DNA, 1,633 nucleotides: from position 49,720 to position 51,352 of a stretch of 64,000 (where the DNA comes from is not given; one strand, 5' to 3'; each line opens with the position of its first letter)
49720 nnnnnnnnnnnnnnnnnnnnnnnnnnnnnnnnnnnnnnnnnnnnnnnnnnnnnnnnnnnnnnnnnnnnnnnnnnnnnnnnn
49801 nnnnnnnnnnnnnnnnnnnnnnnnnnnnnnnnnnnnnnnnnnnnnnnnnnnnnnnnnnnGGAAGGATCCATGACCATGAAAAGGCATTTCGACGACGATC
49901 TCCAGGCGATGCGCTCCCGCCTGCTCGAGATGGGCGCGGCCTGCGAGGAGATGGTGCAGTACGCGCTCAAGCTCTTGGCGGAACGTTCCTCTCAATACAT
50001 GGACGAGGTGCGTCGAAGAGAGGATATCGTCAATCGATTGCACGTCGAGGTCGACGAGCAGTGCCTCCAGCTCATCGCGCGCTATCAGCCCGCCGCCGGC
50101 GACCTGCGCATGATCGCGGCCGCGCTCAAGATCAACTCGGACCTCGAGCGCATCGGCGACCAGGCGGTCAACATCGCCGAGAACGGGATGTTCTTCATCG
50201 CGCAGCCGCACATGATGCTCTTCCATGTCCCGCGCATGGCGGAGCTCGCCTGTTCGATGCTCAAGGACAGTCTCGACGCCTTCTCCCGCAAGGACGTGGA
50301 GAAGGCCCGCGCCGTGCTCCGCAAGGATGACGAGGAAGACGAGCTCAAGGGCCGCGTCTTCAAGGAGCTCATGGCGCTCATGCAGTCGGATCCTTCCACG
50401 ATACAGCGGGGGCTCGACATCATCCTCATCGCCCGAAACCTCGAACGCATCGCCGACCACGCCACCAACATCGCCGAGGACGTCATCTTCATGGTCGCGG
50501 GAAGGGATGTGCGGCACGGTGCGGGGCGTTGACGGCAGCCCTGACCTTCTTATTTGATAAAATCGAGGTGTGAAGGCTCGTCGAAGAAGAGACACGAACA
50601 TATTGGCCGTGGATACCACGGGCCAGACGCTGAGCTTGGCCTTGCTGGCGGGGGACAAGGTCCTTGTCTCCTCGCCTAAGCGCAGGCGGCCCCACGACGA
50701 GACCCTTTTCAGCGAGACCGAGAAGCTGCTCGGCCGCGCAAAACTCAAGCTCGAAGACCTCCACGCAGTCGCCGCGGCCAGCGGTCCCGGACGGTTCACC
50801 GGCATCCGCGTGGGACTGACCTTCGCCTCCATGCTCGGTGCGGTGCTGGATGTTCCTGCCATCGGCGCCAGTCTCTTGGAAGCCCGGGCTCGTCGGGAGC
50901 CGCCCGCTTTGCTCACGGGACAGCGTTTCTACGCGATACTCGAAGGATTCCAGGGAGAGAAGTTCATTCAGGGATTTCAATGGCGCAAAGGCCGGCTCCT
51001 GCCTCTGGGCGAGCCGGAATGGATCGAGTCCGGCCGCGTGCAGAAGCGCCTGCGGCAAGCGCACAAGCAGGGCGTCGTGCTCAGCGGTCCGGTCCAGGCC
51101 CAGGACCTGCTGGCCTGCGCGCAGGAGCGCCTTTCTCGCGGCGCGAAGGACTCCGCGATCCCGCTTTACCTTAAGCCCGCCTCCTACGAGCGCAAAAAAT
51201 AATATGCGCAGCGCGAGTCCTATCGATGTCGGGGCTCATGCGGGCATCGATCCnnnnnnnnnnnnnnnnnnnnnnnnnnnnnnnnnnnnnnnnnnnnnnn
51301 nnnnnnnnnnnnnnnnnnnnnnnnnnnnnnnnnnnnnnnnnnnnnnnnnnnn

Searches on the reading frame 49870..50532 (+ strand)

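Call 82: search_protein_families(library=pfam, proteins=[window:49870-50532:+], max_evalue=0.0001)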
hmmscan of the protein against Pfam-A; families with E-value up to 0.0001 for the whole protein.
window:49870-50532:+ (220 aa): 1 family
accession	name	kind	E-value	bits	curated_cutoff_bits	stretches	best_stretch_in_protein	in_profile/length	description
PF01895.24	PhoU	-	6.1e-51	171.2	23.5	2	121-205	2-89/89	PhoU domain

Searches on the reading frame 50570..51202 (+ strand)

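Call 82: search_protein_families(library=pfam, proteins=[window:50570-51202:+], max_evalue=0.0001)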
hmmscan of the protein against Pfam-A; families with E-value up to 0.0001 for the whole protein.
window:50570-51202:+ (210 aa): 1 family
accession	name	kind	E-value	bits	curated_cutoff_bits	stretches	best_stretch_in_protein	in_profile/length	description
PF00814.31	TsaD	-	2.8e-15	57.2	24.8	1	40-108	27-95/264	tRNA N6-adenosine threonylcarbamoyltransferase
